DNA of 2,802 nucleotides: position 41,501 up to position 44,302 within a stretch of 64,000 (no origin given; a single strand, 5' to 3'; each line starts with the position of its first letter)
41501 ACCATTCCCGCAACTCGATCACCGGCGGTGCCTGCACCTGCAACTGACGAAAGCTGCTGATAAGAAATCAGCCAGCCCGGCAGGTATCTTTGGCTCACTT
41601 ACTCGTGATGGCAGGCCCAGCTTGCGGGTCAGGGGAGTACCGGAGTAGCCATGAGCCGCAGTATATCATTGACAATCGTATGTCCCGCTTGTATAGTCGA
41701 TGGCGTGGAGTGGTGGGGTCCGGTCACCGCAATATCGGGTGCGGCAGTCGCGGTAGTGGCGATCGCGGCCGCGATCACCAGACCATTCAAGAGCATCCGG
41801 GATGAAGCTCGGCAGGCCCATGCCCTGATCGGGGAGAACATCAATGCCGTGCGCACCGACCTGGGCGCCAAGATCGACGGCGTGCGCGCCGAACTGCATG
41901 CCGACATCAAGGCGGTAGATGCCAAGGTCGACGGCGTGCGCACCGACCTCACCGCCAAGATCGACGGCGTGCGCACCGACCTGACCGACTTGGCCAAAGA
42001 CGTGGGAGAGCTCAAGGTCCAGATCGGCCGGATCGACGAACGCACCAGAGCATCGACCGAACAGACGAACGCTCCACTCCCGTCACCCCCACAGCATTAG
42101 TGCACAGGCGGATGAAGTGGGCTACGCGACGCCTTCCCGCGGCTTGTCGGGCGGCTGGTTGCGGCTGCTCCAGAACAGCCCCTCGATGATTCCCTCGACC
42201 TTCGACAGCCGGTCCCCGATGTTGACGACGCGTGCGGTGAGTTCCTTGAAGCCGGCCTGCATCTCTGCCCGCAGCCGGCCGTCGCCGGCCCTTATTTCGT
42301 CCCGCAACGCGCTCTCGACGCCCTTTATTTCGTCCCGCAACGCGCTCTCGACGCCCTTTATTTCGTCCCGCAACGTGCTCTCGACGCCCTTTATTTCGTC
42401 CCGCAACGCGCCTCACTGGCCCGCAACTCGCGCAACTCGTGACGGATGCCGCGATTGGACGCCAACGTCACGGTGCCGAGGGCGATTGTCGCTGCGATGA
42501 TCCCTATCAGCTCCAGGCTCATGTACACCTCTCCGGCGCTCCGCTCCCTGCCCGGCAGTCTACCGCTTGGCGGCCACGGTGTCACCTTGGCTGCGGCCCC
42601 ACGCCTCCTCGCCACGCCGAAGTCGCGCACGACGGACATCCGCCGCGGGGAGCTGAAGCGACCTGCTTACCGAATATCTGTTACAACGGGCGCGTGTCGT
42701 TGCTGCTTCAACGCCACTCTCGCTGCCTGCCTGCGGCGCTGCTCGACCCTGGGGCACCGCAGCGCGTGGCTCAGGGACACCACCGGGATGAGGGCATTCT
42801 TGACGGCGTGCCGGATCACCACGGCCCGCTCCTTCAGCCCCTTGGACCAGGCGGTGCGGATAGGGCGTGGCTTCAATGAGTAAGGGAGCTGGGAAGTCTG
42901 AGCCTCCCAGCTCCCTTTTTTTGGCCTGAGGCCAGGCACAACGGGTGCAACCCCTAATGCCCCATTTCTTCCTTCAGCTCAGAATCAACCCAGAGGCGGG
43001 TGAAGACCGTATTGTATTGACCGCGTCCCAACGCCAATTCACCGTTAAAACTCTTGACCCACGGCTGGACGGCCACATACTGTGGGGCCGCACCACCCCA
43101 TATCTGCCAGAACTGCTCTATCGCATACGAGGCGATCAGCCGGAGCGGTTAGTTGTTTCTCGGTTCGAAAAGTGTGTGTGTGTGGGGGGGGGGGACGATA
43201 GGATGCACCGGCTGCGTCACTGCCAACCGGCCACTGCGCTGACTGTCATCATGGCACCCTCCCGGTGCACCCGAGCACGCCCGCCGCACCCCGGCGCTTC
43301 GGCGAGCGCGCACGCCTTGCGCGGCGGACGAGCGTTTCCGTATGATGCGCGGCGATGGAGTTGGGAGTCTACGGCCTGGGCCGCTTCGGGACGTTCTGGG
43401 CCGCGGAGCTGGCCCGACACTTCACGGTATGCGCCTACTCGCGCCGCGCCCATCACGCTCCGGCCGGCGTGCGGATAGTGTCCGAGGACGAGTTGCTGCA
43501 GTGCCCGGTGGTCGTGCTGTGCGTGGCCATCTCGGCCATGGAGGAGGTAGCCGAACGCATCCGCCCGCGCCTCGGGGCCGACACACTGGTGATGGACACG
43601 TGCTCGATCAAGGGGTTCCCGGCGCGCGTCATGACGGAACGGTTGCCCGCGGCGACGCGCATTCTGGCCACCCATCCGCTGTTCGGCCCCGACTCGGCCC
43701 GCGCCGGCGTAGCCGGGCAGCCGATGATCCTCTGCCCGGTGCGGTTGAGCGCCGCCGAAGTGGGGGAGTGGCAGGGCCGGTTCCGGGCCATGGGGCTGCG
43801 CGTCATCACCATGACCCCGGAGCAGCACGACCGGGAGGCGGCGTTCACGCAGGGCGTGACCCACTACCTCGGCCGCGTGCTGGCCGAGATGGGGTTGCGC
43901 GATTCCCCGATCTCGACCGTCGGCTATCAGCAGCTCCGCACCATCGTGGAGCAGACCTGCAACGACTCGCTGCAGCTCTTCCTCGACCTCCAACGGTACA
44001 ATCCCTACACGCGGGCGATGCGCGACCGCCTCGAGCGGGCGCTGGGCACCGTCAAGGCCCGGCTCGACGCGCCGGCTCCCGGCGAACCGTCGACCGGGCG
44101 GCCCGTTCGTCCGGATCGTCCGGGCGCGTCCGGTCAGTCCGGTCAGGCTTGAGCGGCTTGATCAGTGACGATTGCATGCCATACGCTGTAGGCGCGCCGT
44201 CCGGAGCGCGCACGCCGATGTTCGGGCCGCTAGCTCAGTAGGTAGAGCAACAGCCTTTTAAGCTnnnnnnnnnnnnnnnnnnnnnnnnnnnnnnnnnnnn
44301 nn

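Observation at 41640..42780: Cassette of two convergent small TM plus coiled-coil tandem-repeat protein genes replacing dppC, with a deleted second copy at 34.1 kb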

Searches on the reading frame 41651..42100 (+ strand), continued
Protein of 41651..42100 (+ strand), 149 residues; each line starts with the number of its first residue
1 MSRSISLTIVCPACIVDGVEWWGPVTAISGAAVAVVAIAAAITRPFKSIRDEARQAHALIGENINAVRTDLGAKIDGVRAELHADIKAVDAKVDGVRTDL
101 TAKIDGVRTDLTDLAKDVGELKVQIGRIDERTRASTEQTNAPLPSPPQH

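Call 70: predict_structure(alignment_id=A4)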
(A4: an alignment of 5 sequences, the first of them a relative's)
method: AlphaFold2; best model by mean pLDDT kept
length: 137 residues; sequences in the alignment: 5
mean_pLDDT: 78.0   pTM: 0.41
mean pLDDT of the five models: 78.0, 77.4, 76.7, 76.1, 73.6
residues with pLDDT >= 90: 73; 70-90: 19; 50-70: 16; < 50: 29
segments of 3 or more residues with pLDDT < 50: 1-28
pLDDT, mean of each block of 10 residues (from residue 1): 36 40 42 62 72 86 94 96 97 97 97 96 93 85
secondary structure, 60 per line:
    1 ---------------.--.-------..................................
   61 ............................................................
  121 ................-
elements in order: H27-136

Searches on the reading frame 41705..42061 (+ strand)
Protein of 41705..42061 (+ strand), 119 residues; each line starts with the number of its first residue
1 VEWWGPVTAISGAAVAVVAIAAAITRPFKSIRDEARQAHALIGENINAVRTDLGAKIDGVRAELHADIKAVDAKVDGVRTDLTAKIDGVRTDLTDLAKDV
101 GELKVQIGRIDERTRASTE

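Call 76: search_protein_families(library=padloc, proteins=[window:41705-42061:+], max_evalue=1)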
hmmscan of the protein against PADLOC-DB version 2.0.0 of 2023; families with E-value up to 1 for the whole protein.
seq(119 aa): 3 families
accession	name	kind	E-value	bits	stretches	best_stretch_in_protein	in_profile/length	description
PDLC03839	LeoA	-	0.0036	14.5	1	21-101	258-337/559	-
PDLC03841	LeoBC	-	0.0055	13.9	1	3-94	476-565/601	-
PDLC03842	LeoB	-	0.017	12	1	8-109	460-562/568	-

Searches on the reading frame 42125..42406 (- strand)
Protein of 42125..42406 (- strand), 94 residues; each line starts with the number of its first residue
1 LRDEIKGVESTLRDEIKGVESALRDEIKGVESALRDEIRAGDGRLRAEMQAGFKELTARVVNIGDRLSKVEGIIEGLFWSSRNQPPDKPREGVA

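Call 5: search_protein_families(library=pfam, proteins=[window:42125-42406:-], max_evalue=10)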
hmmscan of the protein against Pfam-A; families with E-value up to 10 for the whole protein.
seq(94 aa): 6 families
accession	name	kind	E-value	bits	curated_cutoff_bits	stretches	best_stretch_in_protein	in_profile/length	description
PF02195.25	ParB_N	-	0.0048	17.3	26.3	1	34-77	51-94/95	ParB N-terminal domain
PF23991.1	DUF7310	-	0.048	14.6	40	1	25-74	3-53/83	Coiled-coil region of unknown function (DUF7310)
PF22020.1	RlmL_1st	-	0.053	13.9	27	0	28-43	8-23/55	RlmL ferredoxin-like domain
PF17243.7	POTRA_TamA_1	-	0.11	13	26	1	15-50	3-38/74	POTRA domain TamA domain 1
PF03081.22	Exo70_C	-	0.12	11.9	24.1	1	9-84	96-171/372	Exo70 exocyst complex subunit C-terminal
PF24555.1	CC4_CEP85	-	0.25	12.2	27.3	1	11-58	27-72/85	Centrosomal protein of 85 kDa-like, CC4 coiled-coil domain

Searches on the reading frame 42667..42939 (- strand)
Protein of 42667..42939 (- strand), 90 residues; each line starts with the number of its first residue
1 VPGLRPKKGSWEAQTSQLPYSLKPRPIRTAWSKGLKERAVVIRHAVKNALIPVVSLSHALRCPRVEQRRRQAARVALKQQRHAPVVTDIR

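Call 34: search_protein_families(library=pfam, proteins=[window:42667-42939:-], max_evalue=0.001)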
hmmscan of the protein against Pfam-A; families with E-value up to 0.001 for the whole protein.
window:42667-42939:- (90 aa): 0 families

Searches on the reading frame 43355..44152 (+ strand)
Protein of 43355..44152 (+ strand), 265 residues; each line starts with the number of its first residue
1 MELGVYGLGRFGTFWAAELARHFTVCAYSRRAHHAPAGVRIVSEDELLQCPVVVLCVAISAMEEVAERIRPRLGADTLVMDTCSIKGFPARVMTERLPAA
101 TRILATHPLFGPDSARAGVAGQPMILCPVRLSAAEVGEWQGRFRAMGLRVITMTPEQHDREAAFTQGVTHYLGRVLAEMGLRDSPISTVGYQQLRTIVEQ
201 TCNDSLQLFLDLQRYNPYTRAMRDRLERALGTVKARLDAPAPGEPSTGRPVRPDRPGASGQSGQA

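Call 34: search_protein_families(library=pfam, proteins=[window:43355-44152:+], max_evalue=0.001)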
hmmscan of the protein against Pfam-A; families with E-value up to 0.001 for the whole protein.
window:43355-44152:+ (265 aa): 1 family
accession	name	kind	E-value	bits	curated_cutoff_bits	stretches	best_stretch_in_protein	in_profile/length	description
PF02153.23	PDH_N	-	6.9e-15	55.3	26.5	1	45-130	41-131/154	Prephenate dehydrogenase, nucleotide-binding domain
